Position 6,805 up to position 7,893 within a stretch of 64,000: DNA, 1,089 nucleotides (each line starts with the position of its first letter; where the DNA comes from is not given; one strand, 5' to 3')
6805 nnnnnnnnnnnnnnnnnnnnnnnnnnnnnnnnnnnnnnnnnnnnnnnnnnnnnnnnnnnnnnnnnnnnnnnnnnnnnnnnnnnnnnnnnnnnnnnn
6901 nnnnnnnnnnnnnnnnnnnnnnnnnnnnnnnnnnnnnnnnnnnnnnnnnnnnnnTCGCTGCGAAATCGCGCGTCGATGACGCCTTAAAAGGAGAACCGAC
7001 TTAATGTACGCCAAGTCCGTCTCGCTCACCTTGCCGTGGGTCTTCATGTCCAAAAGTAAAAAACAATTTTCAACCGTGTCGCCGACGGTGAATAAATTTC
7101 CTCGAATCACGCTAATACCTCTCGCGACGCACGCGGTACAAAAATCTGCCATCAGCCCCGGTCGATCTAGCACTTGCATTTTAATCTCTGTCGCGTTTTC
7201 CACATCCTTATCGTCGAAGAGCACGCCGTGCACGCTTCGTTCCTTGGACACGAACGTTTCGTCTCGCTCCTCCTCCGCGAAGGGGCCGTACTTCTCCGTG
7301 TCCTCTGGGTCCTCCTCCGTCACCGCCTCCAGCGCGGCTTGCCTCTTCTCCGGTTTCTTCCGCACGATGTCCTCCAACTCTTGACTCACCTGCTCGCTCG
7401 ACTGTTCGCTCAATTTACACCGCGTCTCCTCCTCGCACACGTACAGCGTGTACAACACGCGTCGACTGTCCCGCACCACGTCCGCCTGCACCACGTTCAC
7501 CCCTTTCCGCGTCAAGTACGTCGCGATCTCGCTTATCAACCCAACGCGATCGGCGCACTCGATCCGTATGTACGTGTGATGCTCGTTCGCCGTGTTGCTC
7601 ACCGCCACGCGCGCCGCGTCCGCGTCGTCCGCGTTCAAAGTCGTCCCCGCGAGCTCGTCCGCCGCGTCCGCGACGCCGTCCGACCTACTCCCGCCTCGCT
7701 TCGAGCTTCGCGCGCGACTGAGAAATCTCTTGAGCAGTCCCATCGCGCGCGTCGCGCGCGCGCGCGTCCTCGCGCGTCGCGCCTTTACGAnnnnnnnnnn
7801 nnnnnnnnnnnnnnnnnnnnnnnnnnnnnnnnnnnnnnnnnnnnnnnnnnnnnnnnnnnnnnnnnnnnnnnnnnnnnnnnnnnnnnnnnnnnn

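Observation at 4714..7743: AGC kinase fused to two ACT domains and two cyclic-nucleotide-binding domains (ACT-ACT-CNB-CNB-kinase)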

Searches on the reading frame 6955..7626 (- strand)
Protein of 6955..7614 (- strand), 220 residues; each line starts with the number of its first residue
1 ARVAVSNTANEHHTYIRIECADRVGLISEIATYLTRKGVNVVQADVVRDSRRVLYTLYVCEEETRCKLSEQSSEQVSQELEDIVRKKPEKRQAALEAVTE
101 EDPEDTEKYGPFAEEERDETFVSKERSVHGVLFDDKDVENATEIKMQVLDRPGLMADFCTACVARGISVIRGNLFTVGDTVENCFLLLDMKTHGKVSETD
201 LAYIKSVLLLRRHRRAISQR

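Call 20: search_solved_structures(query=window:6955-7614:-, max_evalue=1, show_alignments=3)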
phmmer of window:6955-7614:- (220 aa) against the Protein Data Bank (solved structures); distinct sequences matched with E-value up to 1: 5.
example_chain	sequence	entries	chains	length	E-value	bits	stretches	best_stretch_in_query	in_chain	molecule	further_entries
3nrb_A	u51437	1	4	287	0.0053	19.4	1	11-52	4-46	Formyltetrahydrofolate deformylase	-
3obi_A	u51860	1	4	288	0.0057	19.2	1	12-51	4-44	Formyltetrahydrofolate deformylase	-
6u9h_F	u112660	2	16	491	0.03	16.9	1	13-97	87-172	Acetolactate synthase small subunit 2, chloroplastic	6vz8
7pvp_A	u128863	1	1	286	0.2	14.2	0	149-179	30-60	SAKe6BC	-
6lxg_A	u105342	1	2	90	0.73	12.4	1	15-59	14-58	GTP pyrophosphokinase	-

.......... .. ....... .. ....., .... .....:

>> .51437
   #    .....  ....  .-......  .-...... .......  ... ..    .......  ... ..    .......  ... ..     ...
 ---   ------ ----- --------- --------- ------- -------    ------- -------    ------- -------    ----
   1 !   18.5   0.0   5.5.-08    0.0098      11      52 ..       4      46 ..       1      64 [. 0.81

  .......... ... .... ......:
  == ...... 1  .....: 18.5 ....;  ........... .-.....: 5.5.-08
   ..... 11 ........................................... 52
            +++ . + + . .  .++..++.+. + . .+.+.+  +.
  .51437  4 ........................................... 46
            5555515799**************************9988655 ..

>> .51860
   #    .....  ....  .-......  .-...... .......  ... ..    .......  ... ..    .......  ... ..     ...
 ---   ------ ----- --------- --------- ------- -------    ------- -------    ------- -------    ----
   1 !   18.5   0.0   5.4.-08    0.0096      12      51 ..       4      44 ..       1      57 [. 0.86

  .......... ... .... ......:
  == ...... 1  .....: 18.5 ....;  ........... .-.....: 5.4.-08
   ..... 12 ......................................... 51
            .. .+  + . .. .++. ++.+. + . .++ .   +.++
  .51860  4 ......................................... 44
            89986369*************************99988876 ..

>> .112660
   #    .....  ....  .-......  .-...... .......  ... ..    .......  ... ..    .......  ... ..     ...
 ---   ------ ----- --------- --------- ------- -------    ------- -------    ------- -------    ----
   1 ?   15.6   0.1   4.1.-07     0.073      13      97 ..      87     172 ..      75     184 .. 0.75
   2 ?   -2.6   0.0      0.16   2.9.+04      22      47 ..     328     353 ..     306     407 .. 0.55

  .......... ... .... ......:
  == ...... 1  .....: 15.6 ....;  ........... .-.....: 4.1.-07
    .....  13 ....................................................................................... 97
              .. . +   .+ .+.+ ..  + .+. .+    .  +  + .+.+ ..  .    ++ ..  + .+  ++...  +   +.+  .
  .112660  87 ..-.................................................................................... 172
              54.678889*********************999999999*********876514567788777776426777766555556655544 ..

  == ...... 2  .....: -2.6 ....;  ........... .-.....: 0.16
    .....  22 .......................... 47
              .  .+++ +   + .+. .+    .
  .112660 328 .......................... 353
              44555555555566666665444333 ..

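Call 54: predict_structure(alignment_id=A4)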
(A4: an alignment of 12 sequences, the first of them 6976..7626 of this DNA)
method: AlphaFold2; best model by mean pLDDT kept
length: 217 residues; sequences in the alignment: 12
mean_pLDDT: 78.2   pTM: 0.73
mean pLDDT of the five models: 78.2, 76.9, 74.2, 73.9, 72.7
residues with pLDDT >= 90: 76; 70-90: 90; 50-70: 13; < 50: 38
segments of 3 or more residues with pLDDT < 50: 94-127
pLDDT, mean of each block of 10 residues (from residue 1): 77 90 87 91 88 85 89 94 92 49 39 37 44 73 90 84 91 82 83 91 91 69
secondary structure, 60 per line:
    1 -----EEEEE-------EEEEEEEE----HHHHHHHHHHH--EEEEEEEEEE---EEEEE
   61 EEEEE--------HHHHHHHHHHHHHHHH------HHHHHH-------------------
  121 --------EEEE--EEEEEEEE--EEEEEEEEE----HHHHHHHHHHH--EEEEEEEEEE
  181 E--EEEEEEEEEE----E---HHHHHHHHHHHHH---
elements in order: E6-10 E18-25 H30-40 E43-52 E56-65 H74-89 H96-101 E129-132 E135-142 E145-153 H158-168 E171-181 E184-193 H202-214

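Call 57: fold_search(model_id=the predicted structure, library=pdb)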
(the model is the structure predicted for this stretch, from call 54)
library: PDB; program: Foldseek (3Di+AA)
matches with E <= 10: 1179; with E <= 0.001: 2
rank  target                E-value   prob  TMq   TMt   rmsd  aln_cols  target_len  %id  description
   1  7jsr_B                1.0e-04  1.00  0.27  0.05  20.8       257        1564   12  Crystal structure of the large glutamate dehydrogenase composed of 180 kDa subunits from Mycobacterium smegmatis (released 2021-06-09)
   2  7jsr_A                1.7e-04  0.99  0.28  0.05  20.9       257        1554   14  Crystal structure of the large glutamate dehydrogenase composed of 180 kDa subunits from Mycobacterium smegmatis (released 2021-06-09)
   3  3f56_E                1.3e-03  0.89  0.24  0.26  15.4       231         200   12  The structure of a previously undetected carboxysome shell protein: CsoS1D from Prochlorococcus marinus MED4 (released 2009-06-16)
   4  8y1j_A                1.8e-03  1.00  0.44  0.21  13.9       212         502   12  Structure of the pyridoxal 5'-phosphate-dependent (PLP) threonine deaminase ilvA1 from Pseudomonas aeruginosa PAO1 (released 2024-05-22)
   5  9d2r                  2.0e-03  1.00  0.45  0.53  13.0       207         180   12  Crystal structure of E. coli Threonine dehydratase regulatory domain in complex with isoleucine (released 2025-04-09)
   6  5is2                  2.0e-03  0.99  0.29  0.16  18.0       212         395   12  Crystal structure of Mycobacterium avium SerB2 at pH 6.6 (released 2016-04-27)
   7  2nyi_A                3.0e-03  0.95  0.26  0.31  18.3       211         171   10  Crystal Structure of an Unknown Protein from Galdieria sulphuraria (released 2006-12-12)
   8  5gt7_A                3.5e-03  0.97  0.37  0.28  16.8       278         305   12  Crystal Structure of Arg-bound CASTOR1 (released 2017-08-23)
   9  5it4                  3.9e-03  0.99  0.29  0.16  18.0       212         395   12  Crystal structure of Mycobacterium avium SerB2 mutant D343N (released 2016-04-27)
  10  1u2v_D                3.9e-03  0.66  0.24  0.19  17.6       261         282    8  Crystal structure of Arp2/3 complex with bound ADP and calcium (released 2004-11-09)
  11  9lmn_A                3.9e-03  0.47  0.18  0.13  17.8       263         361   12  Crystal structure of a polyketide ABM/SchA-like domain-containing protein WhiE-ORFI from Streptomyces coelicolor (released 2025-11-26)
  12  2p9i_D                4.2e-03  0.69  0.26  0.21  17.3       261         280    8  Crystal Structure of bovine Arp2/3 Complex co-crystallized with ADP and crosslinked with gluteraldehyde (released 2007-05-29)
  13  5gs9_D                4.4e-03  0.95  0.36  0.29  18.4       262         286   11  Crystal structure of CASTOR1-arginine (released 2016-09-28)
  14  3fch_B                4.7e-03  0.75  0.24  0.25  17.9       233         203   10  The structure of a previously undetected carboxysome shell protein: CsoS1D from Prochlorococcus marinus MED4 (released 2009-06-16)
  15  9c7n_D                5.5e-03  1.00  0.30  0.73   3.1        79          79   13  Crystal Structure of the GL3 ACT-like Domain (released 2025-10-08)
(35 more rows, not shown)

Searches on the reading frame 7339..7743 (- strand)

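Call 7: search_protein_families(library=pfam, proteins=[window:7339-7743:-], max_evalue=0.1)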
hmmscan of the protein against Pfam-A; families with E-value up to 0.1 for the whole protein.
seq(135 aa): 7 families
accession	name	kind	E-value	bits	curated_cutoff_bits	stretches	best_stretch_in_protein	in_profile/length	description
PF01842.31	ACT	-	8.1e-09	35.5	27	1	57-98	1-44/66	ACT domain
PF24914.1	ACR10_N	-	1.4e-06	28.1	27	1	52-112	6-67/80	ACT domain-containing protein ACR10, N-terminal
PF13291.12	ACT_4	-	0.00097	20.2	27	1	53-93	3-43/80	ACT domain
PF24931.1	ACT_ACR9_3rd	-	0.0024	18.3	27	1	46-123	2-80/98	ACR9-like, ACT-like domain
PF22754.3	bHLH-TF_ACT-like_plant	-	0.0078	16.9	27.6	1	48-126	4-74/75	Plant bHLH transcription factor, ACT-like domain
PF13399.11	LytR_C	-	0.027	15.8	22.2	1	53-124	11-63/86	LytR cell envelope-related transcriptional attenuator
PF01316.27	Arg_repressor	-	0.032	14.4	27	1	72-92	24-44/70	Arginine repressor, DNA binding domain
